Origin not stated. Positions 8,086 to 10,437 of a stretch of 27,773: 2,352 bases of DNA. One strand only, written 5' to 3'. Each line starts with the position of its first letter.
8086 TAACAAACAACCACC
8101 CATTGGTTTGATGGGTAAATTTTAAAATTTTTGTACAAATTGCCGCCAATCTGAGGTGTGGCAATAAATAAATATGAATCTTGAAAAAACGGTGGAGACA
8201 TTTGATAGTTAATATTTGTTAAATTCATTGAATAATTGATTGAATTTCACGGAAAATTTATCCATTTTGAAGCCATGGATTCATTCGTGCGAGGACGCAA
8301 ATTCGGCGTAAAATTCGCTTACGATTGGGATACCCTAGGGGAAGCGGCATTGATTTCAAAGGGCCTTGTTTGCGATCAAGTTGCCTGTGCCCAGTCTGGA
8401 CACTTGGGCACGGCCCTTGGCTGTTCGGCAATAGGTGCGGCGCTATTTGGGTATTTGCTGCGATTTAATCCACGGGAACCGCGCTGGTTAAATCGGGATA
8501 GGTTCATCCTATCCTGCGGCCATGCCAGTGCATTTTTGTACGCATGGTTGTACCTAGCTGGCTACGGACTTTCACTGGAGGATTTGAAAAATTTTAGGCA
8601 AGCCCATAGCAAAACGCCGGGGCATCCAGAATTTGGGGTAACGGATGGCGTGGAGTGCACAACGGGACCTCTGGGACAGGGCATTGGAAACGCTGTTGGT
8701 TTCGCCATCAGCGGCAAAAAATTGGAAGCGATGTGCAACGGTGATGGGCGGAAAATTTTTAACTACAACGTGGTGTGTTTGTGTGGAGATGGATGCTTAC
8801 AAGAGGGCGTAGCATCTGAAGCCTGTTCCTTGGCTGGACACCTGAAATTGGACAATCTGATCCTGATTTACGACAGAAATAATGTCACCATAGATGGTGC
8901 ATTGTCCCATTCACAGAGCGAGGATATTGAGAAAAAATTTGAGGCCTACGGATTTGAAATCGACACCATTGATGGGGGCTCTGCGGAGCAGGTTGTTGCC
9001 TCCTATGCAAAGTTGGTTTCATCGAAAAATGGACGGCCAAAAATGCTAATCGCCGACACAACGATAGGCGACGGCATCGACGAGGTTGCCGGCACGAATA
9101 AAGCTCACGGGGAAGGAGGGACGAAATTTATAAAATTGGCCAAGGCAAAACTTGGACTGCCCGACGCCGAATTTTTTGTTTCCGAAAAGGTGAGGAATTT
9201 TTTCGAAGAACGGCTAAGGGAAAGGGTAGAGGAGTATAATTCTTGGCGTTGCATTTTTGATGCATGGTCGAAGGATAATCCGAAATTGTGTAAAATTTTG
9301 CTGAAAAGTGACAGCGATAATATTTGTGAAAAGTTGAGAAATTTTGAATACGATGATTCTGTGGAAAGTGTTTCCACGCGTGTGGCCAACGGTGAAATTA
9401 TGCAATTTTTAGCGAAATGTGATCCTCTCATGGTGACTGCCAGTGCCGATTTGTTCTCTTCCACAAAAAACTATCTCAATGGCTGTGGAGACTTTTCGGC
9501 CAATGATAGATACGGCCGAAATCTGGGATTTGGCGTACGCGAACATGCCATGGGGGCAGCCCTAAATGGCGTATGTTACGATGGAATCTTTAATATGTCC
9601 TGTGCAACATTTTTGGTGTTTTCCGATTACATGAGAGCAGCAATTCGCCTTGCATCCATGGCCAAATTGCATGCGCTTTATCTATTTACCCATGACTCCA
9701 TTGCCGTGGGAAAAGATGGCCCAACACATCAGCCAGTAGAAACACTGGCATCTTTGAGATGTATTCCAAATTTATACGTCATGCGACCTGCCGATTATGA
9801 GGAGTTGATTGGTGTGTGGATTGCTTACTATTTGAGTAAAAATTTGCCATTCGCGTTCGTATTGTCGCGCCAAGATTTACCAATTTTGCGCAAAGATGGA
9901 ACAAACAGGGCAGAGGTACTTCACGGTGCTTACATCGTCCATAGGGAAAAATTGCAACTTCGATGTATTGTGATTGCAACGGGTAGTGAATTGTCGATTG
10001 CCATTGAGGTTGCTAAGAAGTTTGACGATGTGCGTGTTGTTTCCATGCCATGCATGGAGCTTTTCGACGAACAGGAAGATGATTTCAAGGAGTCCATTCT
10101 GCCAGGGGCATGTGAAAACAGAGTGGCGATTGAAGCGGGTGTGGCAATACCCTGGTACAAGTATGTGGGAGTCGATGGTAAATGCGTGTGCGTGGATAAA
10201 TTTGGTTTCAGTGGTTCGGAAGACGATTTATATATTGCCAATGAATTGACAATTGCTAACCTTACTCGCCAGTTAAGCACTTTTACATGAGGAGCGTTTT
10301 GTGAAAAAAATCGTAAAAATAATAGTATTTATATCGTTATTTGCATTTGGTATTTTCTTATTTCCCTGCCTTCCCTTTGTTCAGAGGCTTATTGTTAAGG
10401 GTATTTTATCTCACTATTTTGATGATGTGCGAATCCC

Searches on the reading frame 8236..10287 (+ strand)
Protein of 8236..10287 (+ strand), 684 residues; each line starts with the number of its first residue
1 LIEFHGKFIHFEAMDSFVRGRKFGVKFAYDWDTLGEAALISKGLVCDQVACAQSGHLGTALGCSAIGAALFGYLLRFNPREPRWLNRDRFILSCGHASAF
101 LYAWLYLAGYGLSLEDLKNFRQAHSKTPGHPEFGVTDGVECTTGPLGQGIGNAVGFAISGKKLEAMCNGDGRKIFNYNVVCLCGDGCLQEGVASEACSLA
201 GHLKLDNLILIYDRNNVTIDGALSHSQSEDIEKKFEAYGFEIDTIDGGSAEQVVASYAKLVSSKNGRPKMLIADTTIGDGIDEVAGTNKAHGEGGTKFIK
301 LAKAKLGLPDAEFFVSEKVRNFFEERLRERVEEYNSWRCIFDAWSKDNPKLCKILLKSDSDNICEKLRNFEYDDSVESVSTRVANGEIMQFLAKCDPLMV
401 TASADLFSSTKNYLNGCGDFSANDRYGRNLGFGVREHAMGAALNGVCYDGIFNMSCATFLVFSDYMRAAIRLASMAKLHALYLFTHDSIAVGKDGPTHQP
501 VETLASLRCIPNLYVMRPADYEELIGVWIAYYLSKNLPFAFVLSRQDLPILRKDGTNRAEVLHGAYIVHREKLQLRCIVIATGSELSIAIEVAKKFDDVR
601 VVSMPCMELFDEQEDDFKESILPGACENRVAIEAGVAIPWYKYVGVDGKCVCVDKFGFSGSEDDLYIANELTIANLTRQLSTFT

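Call 6: search_protein_families(library=pfam, proteins=[window:8236-10287:+], max_evalue=0.001)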
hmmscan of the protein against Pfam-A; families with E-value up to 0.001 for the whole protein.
window:8236-10287:+ (684 aa): 5 families
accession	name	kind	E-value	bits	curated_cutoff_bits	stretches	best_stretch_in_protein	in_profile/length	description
PF00456.26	Transketolase_N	-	2.1e-100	336.4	22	1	43-355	11-325/334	Transketolase, thiamine diphosphate binding domain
PF02779.29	Transket_pyr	-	9.4e-40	136.5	27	1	378-549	2-173/174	Transketolase, pyrimidine binding domain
PF22613.1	Transketolase_C_1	-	3.3e-30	105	27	1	564-670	1-111/113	Transketolase-like TK C-terminal domain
PF02780.25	Transketolase_C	-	0.00014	22.2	25.9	1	576-653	11-99/124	Transketolase, C-terminal domain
PF13292.11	DXP_synthase_N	-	0.00026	20.8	21.2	1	51-222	34-181/274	1-deoxy-D-xylulose-5-phosphate synthase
